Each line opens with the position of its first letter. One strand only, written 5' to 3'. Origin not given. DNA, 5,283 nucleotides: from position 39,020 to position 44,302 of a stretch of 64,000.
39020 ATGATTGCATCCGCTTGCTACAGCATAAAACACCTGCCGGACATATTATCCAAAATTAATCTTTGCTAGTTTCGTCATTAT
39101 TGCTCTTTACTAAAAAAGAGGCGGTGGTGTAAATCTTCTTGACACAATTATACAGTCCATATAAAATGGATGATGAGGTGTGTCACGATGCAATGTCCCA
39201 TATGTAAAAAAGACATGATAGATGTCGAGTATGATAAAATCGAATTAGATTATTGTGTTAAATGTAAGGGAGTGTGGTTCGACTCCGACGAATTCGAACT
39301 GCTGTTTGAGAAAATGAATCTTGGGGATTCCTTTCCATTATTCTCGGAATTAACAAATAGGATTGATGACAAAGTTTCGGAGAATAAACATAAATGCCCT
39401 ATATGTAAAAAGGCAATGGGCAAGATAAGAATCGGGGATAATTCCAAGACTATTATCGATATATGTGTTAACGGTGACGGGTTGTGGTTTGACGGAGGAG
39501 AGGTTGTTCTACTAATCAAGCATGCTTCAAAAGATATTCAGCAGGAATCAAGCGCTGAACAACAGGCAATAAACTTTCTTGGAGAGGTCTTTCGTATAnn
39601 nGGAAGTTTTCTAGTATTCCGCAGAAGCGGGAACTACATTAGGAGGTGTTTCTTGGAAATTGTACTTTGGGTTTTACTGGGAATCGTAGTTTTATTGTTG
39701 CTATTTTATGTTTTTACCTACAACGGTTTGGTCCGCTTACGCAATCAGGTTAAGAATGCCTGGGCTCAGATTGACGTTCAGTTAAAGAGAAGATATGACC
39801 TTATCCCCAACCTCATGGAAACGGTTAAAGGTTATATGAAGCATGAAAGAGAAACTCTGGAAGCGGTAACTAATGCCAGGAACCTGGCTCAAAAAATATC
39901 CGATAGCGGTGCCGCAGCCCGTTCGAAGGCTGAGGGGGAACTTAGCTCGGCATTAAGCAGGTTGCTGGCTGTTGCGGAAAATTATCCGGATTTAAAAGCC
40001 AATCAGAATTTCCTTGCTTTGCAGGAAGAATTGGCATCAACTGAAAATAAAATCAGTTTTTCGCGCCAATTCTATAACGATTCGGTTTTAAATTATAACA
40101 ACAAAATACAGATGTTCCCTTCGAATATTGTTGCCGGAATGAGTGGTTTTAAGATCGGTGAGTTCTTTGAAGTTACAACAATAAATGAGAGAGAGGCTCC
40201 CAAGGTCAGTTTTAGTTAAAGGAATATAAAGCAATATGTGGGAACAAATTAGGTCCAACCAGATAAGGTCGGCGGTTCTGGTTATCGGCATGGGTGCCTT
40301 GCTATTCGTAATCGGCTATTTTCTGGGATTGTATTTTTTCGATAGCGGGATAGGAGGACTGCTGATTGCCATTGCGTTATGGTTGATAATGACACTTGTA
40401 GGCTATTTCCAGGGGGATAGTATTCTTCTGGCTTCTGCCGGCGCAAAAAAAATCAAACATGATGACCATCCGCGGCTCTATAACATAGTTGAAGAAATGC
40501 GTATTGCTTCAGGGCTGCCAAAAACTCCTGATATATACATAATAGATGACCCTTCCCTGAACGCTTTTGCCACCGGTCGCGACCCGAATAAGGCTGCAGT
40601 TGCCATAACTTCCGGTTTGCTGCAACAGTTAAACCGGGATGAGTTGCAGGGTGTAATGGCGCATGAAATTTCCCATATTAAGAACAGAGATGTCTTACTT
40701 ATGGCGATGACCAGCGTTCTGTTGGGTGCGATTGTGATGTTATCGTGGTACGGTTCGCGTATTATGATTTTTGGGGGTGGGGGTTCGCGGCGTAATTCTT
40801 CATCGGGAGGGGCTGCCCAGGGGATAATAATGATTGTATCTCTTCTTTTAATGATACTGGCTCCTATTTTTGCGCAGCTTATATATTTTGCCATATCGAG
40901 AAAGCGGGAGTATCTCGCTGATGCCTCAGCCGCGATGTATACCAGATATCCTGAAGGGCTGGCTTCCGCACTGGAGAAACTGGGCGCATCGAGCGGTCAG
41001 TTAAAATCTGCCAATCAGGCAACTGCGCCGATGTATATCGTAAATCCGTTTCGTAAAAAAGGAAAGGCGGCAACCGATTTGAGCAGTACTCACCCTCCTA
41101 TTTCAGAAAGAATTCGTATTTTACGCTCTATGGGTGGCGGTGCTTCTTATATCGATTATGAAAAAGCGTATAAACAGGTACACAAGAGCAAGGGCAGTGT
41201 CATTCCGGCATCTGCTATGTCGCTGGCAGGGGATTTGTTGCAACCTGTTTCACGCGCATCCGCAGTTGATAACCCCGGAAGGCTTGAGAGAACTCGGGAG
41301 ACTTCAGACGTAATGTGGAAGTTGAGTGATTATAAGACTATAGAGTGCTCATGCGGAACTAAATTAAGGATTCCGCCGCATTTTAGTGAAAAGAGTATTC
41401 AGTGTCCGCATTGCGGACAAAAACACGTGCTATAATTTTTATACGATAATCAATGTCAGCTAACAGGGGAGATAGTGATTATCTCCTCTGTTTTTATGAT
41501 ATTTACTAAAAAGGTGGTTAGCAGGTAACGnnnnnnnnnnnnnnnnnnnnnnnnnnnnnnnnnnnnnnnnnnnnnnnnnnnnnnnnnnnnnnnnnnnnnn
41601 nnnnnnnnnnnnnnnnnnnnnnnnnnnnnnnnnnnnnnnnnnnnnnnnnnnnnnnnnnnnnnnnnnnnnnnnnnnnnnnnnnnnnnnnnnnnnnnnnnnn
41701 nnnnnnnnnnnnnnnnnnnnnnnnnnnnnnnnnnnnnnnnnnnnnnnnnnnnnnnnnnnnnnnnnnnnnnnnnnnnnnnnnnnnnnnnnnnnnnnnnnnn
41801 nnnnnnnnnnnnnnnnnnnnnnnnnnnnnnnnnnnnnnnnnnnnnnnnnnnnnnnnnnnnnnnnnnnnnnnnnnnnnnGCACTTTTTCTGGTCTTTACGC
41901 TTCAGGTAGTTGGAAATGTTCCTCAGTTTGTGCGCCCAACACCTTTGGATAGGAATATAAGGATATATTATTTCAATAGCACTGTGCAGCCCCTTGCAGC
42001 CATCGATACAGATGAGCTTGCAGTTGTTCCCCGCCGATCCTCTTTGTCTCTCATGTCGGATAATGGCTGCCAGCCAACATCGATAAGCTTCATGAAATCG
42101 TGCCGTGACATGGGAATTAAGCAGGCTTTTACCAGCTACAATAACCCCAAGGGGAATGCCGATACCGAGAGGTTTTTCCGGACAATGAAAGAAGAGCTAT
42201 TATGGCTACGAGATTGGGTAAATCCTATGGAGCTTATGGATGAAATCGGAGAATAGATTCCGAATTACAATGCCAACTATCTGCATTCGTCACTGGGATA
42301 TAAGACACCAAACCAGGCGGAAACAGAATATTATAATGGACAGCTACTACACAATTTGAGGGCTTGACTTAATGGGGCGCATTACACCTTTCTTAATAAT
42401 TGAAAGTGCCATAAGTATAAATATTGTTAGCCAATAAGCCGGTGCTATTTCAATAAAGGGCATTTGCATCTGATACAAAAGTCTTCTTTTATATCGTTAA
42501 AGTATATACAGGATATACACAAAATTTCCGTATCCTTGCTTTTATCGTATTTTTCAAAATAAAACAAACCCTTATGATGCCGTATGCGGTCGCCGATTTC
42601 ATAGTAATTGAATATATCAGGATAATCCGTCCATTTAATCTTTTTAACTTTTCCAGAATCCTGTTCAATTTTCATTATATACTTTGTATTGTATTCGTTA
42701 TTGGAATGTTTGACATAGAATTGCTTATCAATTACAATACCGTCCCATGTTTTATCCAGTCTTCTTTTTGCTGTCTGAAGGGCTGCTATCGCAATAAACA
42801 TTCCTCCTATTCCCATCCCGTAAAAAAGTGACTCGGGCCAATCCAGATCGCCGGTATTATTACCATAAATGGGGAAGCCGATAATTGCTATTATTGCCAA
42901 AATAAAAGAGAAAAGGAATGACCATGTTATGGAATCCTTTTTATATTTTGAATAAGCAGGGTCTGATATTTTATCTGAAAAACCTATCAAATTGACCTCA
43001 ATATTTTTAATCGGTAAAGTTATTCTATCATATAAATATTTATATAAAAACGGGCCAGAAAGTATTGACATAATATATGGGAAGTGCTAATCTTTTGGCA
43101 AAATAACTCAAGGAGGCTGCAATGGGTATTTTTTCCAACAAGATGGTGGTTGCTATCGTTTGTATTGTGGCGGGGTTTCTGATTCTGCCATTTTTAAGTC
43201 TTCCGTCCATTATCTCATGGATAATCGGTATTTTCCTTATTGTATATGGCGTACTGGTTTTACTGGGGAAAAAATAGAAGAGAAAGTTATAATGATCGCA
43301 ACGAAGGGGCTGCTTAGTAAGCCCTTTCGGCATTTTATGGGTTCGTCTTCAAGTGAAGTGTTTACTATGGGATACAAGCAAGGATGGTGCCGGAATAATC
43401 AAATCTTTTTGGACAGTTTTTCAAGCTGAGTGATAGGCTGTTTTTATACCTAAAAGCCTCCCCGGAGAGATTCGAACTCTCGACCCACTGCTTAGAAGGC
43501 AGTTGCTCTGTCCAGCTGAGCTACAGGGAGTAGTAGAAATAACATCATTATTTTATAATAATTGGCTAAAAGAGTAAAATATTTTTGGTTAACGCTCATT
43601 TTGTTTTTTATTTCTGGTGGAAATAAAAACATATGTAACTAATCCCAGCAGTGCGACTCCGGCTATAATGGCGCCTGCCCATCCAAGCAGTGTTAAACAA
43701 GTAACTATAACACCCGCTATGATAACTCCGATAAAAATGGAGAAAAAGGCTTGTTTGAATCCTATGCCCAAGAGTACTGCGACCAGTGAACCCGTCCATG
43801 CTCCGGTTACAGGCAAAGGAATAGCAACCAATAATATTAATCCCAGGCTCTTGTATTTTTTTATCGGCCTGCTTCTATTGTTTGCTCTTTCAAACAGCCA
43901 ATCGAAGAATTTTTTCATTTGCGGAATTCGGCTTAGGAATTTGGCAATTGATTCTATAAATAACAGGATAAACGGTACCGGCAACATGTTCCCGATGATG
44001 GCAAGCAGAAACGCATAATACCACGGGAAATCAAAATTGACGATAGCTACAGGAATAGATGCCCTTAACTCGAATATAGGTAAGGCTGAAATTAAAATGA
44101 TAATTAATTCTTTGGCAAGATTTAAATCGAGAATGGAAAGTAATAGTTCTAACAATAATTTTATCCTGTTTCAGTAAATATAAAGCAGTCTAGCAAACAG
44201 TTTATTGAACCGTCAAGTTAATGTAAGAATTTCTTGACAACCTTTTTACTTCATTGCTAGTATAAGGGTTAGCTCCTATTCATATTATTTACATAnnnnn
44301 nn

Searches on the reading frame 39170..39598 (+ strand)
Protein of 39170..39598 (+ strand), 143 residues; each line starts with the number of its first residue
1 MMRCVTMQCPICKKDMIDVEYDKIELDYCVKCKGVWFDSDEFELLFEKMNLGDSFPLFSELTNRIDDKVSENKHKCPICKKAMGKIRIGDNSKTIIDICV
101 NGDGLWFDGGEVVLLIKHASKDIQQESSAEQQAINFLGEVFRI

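Call 25: search_protein_families(library=pfam, proteins=[window:39170-39598:+], max_evalue=0.0001)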
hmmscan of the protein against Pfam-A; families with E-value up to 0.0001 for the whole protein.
window:39170-39598:+ (143 aa): 1 family
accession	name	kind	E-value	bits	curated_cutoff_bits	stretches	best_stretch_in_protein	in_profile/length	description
PF13453.11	Zn_ribbon_TFIIB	-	5.2e-18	64.6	22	1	8-47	1-40/41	Transcription factor zinc-finger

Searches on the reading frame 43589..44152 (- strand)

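Call 54: search_protein_families(library=pfam, proteins=[window:43589-44152:-], max_evalue=0.00001)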
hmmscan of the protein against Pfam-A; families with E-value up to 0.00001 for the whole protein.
window:43589-44152:- (187 aa): 1 family
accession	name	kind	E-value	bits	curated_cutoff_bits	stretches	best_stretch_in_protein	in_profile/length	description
PF06695.16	Sm_multidrug_ex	-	7.5e-42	143.2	30.7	1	28-149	1-121/121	Putative small multi-drug export protein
